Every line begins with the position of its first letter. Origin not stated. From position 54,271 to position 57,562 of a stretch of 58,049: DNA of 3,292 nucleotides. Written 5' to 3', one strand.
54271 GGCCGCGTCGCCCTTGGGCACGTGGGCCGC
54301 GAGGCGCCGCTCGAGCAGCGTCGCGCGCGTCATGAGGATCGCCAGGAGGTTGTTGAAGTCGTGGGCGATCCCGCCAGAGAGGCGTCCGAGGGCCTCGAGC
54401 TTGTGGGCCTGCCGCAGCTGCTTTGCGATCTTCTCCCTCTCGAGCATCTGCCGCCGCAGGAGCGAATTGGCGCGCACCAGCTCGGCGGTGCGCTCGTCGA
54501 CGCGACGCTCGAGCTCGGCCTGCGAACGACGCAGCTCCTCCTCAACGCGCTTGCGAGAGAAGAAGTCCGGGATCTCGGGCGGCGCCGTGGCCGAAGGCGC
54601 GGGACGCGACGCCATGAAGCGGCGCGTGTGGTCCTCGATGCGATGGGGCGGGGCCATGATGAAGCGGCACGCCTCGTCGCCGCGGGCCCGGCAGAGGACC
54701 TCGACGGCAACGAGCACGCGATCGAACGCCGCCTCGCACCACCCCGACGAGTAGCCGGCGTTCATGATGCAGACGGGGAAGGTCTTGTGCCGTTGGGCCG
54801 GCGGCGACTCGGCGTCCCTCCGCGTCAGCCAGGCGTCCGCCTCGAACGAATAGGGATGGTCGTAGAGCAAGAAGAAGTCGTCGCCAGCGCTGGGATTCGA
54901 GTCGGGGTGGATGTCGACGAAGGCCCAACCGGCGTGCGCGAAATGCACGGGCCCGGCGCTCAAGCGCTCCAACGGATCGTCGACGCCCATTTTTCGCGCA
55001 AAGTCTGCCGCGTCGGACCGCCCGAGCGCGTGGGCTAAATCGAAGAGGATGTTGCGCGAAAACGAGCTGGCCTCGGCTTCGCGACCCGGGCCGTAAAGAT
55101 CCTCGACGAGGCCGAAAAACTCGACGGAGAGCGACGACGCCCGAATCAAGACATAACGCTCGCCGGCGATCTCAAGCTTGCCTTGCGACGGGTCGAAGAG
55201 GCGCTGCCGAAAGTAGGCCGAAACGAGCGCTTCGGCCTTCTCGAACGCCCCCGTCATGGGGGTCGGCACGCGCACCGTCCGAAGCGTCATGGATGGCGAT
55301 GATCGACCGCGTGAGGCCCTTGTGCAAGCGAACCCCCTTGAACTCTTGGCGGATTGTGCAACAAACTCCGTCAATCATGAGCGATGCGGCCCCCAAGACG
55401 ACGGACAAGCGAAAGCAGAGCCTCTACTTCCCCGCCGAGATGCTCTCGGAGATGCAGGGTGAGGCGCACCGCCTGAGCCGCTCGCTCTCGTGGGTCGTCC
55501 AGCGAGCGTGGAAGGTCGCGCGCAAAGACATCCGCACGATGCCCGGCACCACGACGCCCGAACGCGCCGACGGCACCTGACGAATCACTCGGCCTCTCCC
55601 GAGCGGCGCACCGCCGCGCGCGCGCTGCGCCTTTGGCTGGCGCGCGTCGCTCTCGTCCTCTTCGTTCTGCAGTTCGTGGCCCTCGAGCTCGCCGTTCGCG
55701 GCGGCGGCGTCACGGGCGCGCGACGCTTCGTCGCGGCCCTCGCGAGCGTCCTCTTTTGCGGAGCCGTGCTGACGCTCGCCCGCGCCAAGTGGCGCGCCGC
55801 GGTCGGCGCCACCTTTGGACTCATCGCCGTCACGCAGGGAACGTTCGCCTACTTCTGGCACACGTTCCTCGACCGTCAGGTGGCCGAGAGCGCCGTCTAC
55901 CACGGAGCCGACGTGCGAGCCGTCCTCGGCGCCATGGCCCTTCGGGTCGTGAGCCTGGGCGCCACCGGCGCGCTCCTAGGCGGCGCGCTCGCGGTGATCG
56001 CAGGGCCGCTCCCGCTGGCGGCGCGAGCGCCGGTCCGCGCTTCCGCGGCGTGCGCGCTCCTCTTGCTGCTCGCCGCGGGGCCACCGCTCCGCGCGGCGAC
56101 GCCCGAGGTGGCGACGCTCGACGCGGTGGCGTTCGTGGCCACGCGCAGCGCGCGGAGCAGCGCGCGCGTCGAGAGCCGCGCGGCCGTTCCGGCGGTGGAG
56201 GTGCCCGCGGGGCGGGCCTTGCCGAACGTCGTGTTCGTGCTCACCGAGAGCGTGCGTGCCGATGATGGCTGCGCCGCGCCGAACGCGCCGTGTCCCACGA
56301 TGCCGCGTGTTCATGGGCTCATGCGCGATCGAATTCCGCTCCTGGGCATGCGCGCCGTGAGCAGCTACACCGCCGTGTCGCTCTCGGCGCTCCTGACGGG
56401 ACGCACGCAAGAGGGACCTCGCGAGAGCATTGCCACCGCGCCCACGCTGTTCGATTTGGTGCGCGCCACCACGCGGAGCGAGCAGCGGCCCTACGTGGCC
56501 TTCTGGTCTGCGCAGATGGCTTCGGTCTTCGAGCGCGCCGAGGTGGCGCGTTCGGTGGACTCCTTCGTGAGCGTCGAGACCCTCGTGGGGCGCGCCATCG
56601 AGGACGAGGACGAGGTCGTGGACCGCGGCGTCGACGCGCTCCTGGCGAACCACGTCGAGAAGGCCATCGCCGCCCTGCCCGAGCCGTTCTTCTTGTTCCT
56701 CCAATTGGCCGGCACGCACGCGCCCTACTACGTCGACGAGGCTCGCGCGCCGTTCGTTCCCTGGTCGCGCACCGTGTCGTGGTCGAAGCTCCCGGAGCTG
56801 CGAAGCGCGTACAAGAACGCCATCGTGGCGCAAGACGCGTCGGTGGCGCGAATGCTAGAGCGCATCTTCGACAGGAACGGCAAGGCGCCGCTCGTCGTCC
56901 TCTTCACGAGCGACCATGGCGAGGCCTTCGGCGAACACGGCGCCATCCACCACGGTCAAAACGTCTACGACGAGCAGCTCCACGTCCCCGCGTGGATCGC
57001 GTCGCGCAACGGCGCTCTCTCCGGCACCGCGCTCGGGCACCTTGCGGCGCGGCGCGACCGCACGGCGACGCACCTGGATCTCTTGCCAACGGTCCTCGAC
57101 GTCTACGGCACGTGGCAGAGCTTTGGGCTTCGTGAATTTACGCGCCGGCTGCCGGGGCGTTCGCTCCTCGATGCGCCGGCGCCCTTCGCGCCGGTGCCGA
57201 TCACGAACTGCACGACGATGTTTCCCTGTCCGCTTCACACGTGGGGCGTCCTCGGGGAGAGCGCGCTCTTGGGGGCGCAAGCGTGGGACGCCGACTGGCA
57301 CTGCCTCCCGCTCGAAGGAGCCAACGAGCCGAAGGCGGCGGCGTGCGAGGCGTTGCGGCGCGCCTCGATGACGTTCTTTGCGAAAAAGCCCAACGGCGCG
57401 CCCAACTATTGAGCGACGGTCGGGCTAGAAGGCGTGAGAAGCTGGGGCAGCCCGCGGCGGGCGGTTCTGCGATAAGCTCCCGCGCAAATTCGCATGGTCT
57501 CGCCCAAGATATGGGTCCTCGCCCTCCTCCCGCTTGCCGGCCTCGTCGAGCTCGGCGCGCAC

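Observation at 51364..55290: Orphan flavin-dependent-halogenase-family gene next to a hybrid kinase with an aromatic-effector (V4R/XylR-N-like) sensor domain, adjacent to hppD/hmgA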

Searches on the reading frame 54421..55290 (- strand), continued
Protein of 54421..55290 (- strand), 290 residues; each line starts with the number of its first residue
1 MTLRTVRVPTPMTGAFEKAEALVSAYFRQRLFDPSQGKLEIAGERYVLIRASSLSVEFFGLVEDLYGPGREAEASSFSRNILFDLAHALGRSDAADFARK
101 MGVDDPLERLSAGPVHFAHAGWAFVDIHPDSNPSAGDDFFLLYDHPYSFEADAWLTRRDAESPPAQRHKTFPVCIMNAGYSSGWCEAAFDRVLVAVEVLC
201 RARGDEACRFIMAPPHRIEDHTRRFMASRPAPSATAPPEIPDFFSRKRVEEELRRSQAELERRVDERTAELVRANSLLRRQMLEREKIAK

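Call 41: fold_search(model_id=the predicted structure, library=pdb)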
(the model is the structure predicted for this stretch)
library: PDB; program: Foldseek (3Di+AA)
matches with E <= 10: 114; with E <= 0.001: 21
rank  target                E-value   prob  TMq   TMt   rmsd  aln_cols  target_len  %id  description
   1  5frw_A                7.5e-11  1.00  0.54  0.75   6.8       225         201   20  crystal structure of the phenol-responsive sensory domain of the transcription activator PoxR with Phenol (released 2016-04-06)
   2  5kbg_A                8.0e-11  1.00  0.53  0.73   3.3       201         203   22  CRYSTAL STRUCTURE OF THE AROMATIC SENSOR DOMAIN OF MOPR IN COMPLEX WITH OCRESOL (released 2016-07-13)
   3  5frv_A                8.4e-11  1.00  0.56  0.78   6.5       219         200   20  crystal structure of the phenol-responsive sensory domain of the transcription activator PoxR in complex with 4-methyl (released 2016-03-30)
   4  5fru_A                1.0e-10  1.00  0.53  0.76   6.6       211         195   22  crystal structure of the phenol-responsive sensory domain of the transcription activator PoxR (released 2016-03-30)
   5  5kbi_A                2.0e-10  1.00  0.52  0.72   4.8       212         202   22  CRYSTAL STRUCTURE OF THE AROMATIC SENSOR DOMAIN OF MOPR IN COMPLEX WITH CATACHOL (released 2016-07-13)
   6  5kbh_A                2.1e-10  1.00  0.52  0.71   4.6       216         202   22  CRYSTAL STRUCTURE OF THE AROMATIC SENSOR DOMAIN OF MOPR IN COMPLEX WITH 3-CHLORO-PHENOL (released 2016-07-13)
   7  5frw_B                2.9e-10  1.00  0.54  0.76   6.4       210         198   20  crystal structure of the phenol-responsive sensory domain of the transcription activator PoxR with Phenol (released 2016-04-06)
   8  5kbe_A                3.3e-10  1.00  0.52  0.72   5.3       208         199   22  CRYSTAL STRUCTURE OF THE AROMATIC SENSOR DOMAIN OF MOPR IN COMPLEX WITH PHENOL (released 2016-07-13)
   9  5frx_A                3.9e-10  1.00  0.53  0.75   6.7       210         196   22  crystal structure of the phenol-responsive sensory domain of the transcription activator PoxR in complex with 4-nitrop (released 2016-03-30)
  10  5frz_A                4.9e-10  1.00  0.53  0.77   6.1       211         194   22  crystal structure of the phenol-responsive sensory domain of the transcription activator PoxR with 3,4-dimethylphenol (released 2016-03-30)
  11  5kbi_B                6.5e-10  1.00  0.51  0.71   3.3       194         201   22  CRYSTAL STRUCTURE OF THE AROMATIC SENSOR DOMAIN OF MOPR IN COMPLEX WITH CATACHOL (released 2016-07-13)
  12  5kbg_B                6.9e-10  1.00  0.52  0.72   3.1       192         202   22  CRYSTAL STRUCTURE OF THE AROMATIC SENSOR DOMAIN OF MOPR IN COMPLEX WITH OCRESOL (released 2016-07-13)
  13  7vqf                  1.0e-09  1.00  0.52  0.76   3.8       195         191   22  Phenol binding protein, MopR (released 2022-09-07)
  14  6iy8_C                1.3e-09  1.00  0.54  0.34  10.1       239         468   20  DmpR-phenol complex of Pseudomonas putida (released 2020-06-10)
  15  5kbh_B                2.1e-09  1.00  0.54  0.75   5.5       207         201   23  CRYSTAL STRUCTURE OF THE AROMATIC SENSOR DOMAIN OF MOPR IN COMPLEX WITH 3-CHLORO-PHENOL (released 2016-07-13)
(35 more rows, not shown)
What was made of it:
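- On XylR_N + V4R aromatic sensor domain: Foldseek top 18 matches, E 7.5e-11 to 1.6e-8 (call 41).
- The sensor fold matches phenol sensors solved with phenol, cresol, chlorophenol and catechol bound (call 41).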

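Call 46: find_encoding_contigs(protein=P0149, flank=6000, max_places=2)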
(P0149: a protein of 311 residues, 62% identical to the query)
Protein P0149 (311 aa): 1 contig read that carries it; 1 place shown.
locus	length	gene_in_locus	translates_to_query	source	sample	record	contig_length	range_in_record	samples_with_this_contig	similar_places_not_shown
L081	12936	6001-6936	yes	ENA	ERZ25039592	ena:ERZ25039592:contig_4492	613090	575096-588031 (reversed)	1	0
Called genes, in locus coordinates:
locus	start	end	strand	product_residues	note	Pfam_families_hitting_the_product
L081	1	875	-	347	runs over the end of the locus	PF13565:HTH_32, PF00665:rve, PF13683:rve_3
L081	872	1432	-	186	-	PF01527:HTH_Tnp_1 (weak)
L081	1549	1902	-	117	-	-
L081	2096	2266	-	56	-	-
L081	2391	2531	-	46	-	-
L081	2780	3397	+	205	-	-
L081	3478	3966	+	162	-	PF01272:GreA_GreB (weak)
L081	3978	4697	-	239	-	PF03167:UDG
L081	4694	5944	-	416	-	-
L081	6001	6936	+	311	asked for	PF06505:XylR_N (faint), PF02830:V4R (weak)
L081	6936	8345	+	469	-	PF02518:HATPase_c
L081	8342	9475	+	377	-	-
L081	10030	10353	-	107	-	-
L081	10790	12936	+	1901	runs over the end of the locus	PF00668:Condensation, PF00501:AMP-binding, PF13193:AMP-binding_C (weak), PF00550:PP-binding, PF00975:Thioesterase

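Call 47: find_encoding_contigs(protein=P0204, flank=6000, max_places=2)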
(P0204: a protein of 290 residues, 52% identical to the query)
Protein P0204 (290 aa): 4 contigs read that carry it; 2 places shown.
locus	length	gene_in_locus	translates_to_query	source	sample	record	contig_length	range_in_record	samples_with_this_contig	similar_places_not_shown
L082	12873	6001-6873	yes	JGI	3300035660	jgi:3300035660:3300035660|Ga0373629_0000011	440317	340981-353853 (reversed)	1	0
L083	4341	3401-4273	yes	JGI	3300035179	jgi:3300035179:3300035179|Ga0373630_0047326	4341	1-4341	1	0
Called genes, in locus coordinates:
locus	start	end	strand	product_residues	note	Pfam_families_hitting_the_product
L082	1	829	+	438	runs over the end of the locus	PF07719:TPR_2 (weak), PF13428:TPR_14 (faint), PF00515:TPR_1 (faint), PF13181:TPR_8 (faint), PF13414:TPR_11 (weak), PF13431:TPR_17 (faint), PF13432:TPR_16 (faint), PF14559:TPR_19 (faint), +1 more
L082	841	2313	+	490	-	PF24389:ORC-CDC6-like (faint), PF13401:AAA_22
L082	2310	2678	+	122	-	PF00072:Response_reg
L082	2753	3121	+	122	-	PF05635:23S_rRNA_IVP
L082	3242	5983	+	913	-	PF00989:PAS, PF08448:PAS_4, PF13426:PAS_9, PF08447:PAS_3, PF00989:PAS, PF08448:PAS_4, PF00989:PAS, PF13426:PAS_9, +6 more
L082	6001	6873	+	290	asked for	PF06505:XylR_N (faint), PF02830:V4R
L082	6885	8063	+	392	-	PF13188:PAS_8 (faint)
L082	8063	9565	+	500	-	PF00512:HisKA, PF02518:HATPase_c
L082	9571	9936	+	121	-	PF00072:Response_reg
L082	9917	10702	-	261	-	PF01209:Ubie_methyltran, PF13847:Methyltransf_31, PF08241:Methyltransf_11, PF08242:Methyltransf_12, PF13649:Methyltransf_25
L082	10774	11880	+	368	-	PF00108:Thiolase_N (faint), PF08541:ACP_syn_III_C (weak)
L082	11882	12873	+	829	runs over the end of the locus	PF16927:HisKA_7TM, PF13185:GAF_2, PF13492:GAF_3 (weak), PF00989:PAS, PF08448:PAS_4, PF13426:PAS_9, PF00512:HisKA, PF02518:HATPase_c, +1 more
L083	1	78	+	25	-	?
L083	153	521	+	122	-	PF05635:23S_rRNA_IVP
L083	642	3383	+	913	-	PF00989:PAS, PF08448:PAS_4, PF13426:PAS_9, PF08447:PAS_3, PF00989:PAS, PF08448:PAS_4, PF00989:PAS, PF13426:PAS_9, +6 more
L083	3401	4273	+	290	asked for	PF06505:XylR_N (faint), PF02830:V4R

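Call 48: find_encoding_contigs(protein=P0174, flank=6000, max_places=2)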
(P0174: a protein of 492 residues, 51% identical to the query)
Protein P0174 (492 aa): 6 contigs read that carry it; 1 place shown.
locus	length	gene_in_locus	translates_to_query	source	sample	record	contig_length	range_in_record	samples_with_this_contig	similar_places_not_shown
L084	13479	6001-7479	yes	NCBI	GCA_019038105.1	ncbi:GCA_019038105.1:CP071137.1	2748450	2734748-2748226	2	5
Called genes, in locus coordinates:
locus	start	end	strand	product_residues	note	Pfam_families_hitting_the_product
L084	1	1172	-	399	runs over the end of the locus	PF11871:DUF3391, PF13487:HD_5, PF01966:HD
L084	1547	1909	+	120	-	-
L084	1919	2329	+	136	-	-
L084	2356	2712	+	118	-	-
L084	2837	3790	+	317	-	PF00923:TAL_FSA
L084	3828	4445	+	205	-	PF00300:His_Phos_1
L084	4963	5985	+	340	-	PF00512:HisKA, PF02518:HATPase_c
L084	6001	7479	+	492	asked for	PF02830:V4R, PF00512:HisKA, PF02518:HATPase_c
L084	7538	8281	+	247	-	PF00072:Response_reg, PF06490:FleQ (faint), PF00072:Response_reg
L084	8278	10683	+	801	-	PF00072:Response_reg, PF08448:PAS_4 (faint), PF13188:PAS_8 (faint), PF00989:PAS, PF13426:PAS_9, PF08447:PAS_3, PF00990:GGDEF, PF00563:EAL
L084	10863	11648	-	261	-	PF00230:MIP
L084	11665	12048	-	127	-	-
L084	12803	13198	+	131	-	-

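Call 56: find_encoding_contigs(protein=P0133, flank=6000, max_places=1)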
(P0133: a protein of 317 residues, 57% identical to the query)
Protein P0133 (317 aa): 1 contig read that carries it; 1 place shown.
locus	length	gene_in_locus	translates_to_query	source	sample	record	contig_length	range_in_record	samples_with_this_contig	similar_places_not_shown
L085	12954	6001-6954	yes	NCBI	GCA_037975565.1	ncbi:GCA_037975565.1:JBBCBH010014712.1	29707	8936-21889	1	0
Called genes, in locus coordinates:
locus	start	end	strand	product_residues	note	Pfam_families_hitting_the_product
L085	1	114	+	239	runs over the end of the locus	PF09826:Beta_propel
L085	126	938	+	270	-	PF09826:Beta_propel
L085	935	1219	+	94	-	-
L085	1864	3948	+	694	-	PF01432:Peptidase_M3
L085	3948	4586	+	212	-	PF01243:PNPOx_N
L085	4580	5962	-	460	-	PF03007:WS_DGAT_cat, PF06974:WS_DGAT_C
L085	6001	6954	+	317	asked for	PF02830:V4R (weak)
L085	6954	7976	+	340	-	PF02518:HATPase_c, PF00072:Response_reg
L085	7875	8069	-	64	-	-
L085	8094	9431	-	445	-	PF00078:RVT_1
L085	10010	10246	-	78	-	-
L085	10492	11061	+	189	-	PF08238:Sel1 (weak)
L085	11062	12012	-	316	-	PF02958:EcKL (faint), PF01636:APH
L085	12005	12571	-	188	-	PF10014:2OG-Fe_Oxy_2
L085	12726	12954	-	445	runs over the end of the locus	PF11898:DUF3418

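Call 57: find_encoding_contigs(protein=P0145, flank=6000, max_places=1)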
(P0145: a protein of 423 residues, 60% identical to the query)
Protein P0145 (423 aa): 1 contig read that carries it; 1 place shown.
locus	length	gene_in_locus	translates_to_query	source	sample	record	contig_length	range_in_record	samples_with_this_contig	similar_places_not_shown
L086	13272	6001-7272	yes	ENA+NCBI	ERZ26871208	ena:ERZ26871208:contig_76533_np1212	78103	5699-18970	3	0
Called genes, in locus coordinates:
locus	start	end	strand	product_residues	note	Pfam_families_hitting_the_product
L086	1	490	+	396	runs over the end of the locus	-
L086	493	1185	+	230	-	PF00561:Abhydrolase_1, PF12697:Abhydrolase_6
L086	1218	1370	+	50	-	-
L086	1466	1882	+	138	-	PF07366:SnoaL, PF12680:SnoaL_2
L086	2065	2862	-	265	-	-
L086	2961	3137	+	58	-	-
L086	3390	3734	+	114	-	-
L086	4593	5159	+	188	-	-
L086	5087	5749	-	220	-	PF01370:Epimerase (weak), PF05368:NmrA (faint), PF13460:NAD_binding_10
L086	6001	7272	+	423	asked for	PF02830:V4R (weak), PF00512:HisKA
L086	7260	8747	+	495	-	PF02518:HATPase_c, PF00072:Response_reg, PF00512:HisKA, PF13581:HATPase_c_2 (weak), PF02518:HATPase_c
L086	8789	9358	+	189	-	PF00072:Response_reg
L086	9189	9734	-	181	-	-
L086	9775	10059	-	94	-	-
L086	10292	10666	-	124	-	PF18884:TSP3_bac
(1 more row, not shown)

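Call 58: find_encoding_contigs(protein=P0127, flank=6000, max_places=1)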
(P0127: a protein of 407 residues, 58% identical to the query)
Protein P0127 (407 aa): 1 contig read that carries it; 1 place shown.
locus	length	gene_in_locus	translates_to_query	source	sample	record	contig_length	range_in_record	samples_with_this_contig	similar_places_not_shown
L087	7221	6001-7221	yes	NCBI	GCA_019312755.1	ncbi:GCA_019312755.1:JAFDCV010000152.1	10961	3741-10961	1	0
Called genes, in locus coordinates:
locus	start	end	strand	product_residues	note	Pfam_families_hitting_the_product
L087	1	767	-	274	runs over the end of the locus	PF02230:Abhydrolase_2, PF00561:Abhydrolase_1 (weak), PF12146:Hydrolase_4 (faint), PF01738:DLH, PF00326:Peptidase_S9 (faint)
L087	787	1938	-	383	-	PF24695:PITM1-3, PF08235:LNS2 (faint), PF24694:LNS2_PITM1-3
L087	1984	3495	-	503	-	-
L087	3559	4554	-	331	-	-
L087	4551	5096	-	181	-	PF03994:DUF350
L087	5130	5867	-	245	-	PF00149:Metallophos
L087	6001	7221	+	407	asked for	PF02830:V4R (weak), PF00512:HisKA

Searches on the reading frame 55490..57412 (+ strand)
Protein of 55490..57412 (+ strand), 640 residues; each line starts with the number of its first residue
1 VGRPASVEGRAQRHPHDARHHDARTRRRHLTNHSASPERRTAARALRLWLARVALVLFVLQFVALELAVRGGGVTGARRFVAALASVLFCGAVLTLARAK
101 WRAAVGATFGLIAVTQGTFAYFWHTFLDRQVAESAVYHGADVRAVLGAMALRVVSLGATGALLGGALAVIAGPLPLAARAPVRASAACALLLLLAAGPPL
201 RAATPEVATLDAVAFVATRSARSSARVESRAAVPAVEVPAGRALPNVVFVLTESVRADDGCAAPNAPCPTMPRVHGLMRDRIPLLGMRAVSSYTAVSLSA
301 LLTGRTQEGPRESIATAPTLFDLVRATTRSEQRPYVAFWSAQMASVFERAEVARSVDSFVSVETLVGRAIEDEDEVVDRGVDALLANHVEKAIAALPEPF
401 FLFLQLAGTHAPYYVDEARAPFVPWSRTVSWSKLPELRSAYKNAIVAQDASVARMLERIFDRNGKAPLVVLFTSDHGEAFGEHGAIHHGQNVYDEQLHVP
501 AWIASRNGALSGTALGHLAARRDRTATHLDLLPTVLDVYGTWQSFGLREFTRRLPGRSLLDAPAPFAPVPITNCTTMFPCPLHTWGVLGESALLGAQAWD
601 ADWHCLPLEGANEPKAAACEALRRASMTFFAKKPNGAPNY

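Call 3: search_protein_families(library=pfam, proteins=[window:55490-57412:+], max_evalue=0.01)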
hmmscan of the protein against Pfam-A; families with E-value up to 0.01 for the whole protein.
window:55490-57412:+ (640 aa): 2 families
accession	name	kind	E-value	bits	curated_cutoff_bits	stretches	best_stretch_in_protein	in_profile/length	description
PF00884.28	Sulfatase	-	6.7e-28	98.3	25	1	245-540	1-300/301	Sulfatase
PF01184.24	Gpr1_Fun34_YaaH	-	0.0058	16.7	25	0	35-126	10-92/207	GPR1/FUN34/yaaH family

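Call 53: search_protein_families(library=ncbifam, proteins=[window:55490-57412:+], max_evalue=0.01)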
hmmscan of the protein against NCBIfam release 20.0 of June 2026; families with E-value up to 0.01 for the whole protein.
window:55490-57412:+ (640 aa): 22 families
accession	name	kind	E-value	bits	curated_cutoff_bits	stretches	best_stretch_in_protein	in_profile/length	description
NF007160.0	PRK09598.1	equivalog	6.7e-12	44.5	561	1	245-501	224-467/523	phosphoethanolamine--lipid A transferase EptA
NF028537.1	P_eth_NH2_trans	domain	6.8e-12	44.7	500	1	380-540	347-513/527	phosphoethanolamine--lipid A transferase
NF012159.0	polymyxin_MCR2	exception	3.4e-09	36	1200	1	401-531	384-522/538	MCR-2 family phosphoethanolamine--lipid A transferase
NF033670.1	polymyxin_MCR6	exception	3.9e-09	35.8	1235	1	402-533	385-524/538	MCR-6 family phosphoethanolamine--lipid A transferase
NF010322.0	PRK13759.1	equivalog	5.8e-09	35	481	1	436-541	265-365/486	arylsulfatase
NF033463.1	polymyxin_MCR5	exception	7.5e-08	31.5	1250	1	378-522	357-509/547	MCR-5 family phosphoethanolamine--lipid A transferase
NF033669.1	polymyxin_MCR8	exception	2.1e-07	30.3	1250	1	380-539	358-527/565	MCR-8 family phosphoethanolamine--lipid A transferase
NF047438.1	polymyxin_MCR12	exception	3.1e-07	29.2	1200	1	377-501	354-486/548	MCR-12 family phosphoethanolamine--lipid A transferase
NF033862.2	polymyxin_MCR10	exception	3.9e-07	29.1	1250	1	405-539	375-520/539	MCR-10 family phosphoethanolamine--lipid A transferase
NF033836.1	polymyxin_MCR9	exception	1.6e-06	27.1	1240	1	384-514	354-492/539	MCR-9 family phosphoethanolamine--lipid A transferase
NF008619.0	PRK11598.1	equivalog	1.7e-06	26.8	660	1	380-501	355-484/546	phosphoethanolamine transferase EptA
NF000465.1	polymyxin_MCR1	exception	1.8e-06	27.1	1100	1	401-538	386-525/541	MCR-1 family phosphoethanolamine--lipid A transferase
NF033409.0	poly_MCR3_broad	equivalog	1.9e-06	26.8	1075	1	382-518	348-494/535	MCR-3-related phosphoethanolamine--lipid A transferase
TIGR03417.1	chol_sulfatase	equivalog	2.7e-06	26.5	433.45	1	433-545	247-350/500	choline-sulfatase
NF045661.1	HdlasePehA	equivalog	3.6e-06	25.9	900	1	430-541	273-377/506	phosphoric/sulfuric ester hydrolase PehA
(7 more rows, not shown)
